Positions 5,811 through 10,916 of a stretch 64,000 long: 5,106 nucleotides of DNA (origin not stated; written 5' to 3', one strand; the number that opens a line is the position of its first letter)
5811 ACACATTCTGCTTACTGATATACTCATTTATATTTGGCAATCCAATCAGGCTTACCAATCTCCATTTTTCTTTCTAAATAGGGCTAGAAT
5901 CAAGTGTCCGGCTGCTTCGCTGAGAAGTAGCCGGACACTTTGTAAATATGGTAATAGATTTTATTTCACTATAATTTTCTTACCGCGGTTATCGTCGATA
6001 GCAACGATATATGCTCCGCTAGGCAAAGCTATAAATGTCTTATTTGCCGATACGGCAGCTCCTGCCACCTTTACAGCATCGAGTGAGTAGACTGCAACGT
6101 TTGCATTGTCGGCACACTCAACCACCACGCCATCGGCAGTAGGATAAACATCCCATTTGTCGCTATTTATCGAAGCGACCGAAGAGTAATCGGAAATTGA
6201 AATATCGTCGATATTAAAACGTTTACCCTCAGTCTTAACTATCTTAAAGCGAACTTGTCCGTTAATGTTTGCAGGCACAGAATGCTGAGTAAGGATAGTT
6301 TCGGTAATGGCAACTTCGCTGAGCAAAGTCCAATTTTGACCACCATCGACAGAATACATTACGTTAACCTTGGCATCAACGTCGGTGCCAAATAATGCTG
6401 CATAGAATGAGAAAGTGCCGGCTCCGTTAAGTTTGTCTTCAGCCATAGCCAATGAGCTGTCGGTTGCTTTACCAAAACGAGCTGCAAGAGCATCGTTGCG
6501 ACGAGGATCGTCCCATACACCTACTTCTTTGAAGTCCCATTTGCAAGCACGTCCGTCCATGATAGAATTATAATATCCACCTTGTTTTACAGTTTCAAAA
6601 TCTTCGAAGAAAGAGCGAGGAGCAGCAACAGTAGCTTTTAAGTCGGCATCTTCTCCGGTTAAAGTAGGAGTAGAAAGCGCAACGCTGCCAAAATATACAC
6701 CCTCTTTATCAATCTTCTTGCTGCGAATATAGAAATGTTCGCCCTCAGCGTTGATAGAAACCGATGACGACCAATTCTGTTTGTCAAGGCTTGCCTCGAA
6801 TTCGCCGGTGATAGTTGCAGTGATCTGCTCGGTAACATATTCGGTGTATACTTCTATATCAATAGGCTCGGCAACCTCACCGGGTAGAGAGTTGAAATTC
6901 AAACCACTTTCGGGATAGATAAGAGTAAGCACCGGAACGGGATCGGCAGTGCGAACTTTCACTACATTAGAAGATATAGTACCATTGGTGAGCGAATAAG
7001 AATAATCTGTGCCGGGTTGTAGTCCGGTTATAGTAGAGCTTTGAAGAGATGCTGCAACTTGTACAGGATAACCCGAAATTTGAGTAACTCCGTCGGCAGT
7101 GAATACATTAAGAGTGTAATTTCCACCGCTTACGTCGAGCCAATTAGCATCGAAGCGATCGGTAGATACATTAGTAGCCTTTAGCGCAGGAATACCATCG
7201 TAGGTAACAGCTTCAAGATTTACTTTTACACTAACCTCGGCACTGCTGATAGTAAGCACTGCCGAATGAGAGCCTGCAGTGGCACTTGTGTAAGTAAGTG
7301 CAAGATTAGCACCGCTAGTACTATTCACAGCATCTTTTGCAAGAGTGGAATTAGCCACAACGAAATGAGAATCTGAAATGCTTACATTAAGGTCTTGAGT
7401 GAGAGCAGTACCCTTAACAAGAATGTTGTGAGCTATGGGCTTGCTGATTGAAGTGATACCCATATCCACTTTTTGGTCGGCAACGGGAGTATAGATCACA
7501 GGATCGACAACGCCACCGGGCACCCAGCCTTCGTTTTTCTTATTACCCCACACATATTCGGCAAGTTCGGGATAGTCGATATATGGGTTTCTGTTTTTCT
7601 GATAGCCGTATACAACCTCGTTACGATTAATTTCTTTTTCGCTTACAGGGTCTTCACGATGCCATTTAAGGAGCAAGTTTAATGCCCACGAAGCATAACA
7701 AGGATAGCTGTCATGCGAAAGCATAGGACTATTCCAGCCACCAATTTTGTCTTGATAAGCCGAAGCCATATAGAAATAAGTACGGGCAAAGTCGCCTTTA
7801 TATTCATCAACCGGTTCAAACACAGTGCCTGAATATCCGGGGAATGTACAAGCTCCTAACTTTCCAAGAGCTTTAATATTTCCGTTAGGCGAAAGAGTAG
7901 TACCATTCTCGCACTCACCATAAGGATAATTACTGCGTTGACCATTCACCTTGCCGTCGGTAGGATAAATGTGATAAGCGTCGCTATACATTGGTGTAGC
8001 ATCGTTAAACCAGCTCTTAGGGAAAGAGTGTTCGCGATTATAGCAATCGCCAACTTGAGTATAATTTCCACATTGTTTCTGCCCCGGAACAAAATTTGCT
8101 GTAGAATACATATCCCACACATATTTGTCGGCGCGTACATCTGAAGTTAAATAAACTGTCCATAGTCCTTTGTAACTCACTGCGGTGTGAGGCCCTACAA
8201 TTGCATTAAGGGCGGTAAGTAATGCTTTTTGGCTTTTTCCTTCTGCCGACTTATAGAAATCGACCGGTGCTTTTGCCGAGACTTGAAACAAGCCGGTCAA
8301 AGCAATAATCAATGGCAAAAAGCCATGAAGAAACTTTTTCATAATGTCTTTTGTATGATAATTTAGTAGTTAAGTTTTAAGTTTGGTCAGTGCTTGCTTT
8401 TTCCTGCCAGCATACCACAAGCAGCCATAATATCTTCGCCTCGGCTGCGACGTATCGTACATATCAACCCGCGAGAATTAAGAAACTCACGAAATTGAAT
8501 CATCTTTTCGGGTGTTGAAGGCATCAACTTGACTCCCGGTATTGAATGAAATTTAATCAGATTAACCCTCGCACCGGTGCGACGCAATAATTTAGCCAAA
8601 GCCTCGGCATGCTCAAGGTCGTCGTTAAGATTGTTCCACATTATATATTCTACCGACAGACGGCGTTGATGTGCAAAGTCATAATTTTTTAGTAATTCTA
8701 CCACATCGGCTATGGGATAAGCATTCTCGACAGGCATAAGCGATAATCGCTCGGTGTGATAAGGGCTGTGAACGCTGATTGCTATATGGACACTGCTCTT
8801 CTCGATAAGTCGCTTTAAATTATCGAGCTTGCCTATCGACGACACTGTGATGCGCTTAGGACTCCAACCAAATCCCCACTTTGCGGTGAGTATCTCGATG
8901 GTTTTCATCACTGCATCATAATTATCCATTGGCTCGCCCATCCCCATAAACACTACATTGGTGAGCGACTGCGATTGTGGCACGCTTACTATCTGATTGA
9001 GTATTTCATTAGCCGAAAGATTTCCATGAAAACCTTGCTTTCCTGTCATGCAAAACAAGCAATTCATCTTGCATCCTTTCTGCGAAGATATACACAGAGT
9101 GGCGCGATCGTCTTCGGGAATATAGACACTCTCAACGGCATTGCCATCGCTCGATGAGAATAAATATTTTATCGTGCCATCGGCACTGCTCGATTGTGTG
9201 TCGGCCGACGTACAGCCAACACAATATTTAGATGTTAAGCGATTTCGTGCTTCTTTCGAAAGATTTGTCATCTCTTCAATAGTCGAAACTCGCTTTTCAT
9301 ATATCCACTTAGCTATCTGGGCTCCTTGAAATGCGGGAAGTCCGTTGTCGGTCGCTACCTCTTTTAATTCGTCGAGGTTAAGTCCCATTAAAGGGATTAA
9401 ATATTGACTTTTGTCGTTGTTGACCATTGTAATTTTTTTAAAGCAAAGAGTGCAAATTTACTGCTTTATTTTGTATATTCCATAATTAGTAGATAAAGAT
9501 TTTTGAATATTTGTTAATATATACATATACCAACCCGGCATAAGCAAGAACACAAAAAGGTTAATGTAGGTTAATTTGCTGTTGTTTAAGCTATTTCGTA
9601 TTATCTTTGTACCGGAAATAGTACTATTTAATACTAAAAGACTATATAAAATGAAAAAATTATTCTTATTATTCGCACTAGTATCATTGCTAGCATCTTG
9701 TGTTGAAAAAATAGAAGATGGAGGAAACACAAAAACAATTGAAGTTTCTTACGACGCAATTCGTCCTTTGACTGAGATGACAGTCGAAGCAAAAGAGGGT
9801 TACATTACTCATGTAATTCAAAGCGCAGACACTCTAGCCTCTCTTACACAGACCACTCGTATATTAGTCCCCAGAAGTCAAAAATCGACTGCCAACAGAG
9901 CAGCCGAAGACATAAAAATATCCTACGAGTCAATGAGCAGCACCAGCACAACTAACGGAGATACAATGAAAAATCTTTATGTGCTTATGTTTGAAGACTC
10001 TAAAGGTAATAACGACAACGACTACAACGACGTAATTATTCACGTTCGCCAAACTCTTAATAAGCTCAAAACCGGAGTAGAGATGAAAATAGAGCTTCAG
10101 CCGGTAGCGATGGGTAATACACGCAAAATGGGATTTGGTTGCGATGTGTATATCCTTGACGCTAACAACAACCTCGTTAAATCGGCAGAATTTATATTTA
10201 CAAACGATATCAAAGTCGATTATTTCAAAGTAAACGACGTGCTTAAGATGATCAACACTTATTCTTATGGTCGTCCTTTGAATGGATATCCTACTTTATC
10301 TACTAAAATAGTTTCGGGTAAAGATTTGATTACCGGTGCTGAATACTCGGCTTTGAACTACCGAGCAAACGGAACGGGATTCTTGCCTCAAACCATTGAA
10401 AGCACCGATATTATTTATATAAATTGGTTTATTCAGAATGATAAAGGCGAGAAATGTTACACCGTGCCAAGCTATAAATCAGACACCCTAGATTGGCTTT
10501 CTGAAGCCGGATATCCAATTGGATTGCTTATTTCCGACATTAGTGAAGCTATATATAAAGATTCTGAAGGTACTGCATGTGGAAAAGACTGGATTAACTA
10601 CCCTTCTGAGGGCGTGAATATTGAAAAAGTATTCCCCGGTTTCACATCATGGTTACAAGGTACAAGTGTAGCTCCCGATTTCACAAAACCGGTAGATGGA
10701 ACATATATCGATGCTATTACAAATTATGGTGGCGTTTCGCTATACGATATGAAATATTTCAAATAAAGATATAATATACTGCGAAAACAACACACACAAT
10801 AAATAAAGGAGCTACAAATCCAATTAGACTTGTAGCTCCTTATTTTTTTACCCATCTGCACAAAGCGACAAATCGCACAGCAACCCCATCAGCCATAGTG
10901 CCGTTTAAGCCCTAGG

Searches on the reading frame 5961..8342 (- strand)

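Call 38: search_protein_families(library=pfam, proteins=[window:5961-8342:-])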
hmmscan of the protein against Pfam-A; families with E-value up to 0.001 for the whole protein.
window:5961-8342:- (793 aa): 2 families
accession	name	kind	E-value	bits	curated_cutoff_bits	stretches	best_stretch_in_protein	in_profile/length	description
PF04231.19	Endonuclease_1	-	1.1e-78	264.6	25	1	40-259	4-235/235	Endonuclease I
PF19910.5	DUF6383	-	0.00014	22.4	23.7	1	724-792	6-74/74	Domain of unknown function (DUF6383)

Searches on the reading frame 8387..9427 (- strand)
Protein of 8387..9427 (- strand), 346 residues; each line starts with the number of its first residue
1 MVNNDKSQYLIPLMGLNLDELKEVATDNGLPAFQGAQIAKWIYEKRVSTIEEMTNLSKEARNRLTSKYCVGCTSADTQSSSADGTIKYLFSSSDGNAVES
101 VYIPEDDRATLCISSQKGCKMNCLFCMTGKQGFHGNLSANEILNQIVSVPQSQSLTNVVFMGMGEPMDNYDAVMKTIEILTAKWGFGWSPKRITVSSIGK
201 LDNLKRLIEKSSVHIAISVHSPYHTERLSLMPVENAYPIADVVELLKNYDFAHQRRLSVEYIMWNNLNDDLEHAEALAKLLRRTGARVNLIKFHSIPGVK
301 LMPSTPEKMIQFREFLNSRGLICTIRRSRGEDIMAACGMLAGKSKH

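Call 7: search_protein_families(library=pfam, proteins=[window:8387-9427:-])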
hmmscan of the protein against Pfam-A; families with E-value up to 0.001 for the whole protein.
window:8387-9427:- (346 aa): 3 families
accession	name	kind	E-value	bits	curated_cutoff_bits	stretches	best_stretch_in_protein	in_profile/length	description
PF04055.27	Radical_SAM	-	2.9e-15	57.3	29.5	1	114-270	2-157/166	Radical SAM superfamily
PF21016.3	RlmN_N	-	4.3e-14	52.4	24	1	13-69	3-59/60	Ribosomal RNA large subunit methyltransferase N-terminal domain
PF13353.11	Fer4_12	-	0.00023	21.9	22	1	116-184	12-81/137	4Fe-4S single cluster domain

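Call 101: find_encoding_contigs(protein=window:8387-9427:-, flank=10000, max_places=5)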
Protein window:8387-9427:- (346 aa): 1 contig read that carries it; 1 place shown.
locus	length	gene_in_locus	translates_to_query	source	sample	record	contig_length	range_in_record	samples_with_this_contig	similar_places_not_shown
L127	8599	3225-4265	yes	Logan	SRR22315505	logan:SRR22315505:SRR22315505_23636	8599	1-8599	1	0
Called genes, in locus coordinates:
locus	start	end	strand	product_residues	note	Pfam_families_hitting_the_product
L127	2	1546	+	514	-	?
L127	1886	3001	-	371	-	PF13448:DUF4114 (weak)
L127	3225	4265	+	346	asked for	PF21016:RlmN_N, PF04055:Radical_SAM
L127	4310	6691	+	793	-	PF04231:Endonuclease_1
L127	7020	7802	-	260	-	PF08843:AbiEii (weak)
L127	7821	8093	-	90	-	PF08843:AbiEii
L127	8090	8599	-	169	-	?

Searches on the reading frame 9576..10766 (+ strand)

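Call 7: search_protein_families(library=pfam, proteins=[window:9576-10766:+])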
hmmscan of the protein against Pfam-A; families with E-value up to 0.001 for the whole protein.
window:9576-10766:+ (396 aa): 1 family
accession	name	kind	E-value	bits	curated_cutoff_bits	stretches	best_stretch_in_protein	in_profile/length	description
PF13448.11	DUF4114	-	1.7e-06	29.3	27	1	104-158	36-83/85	Domain of unknown function (DUF4114)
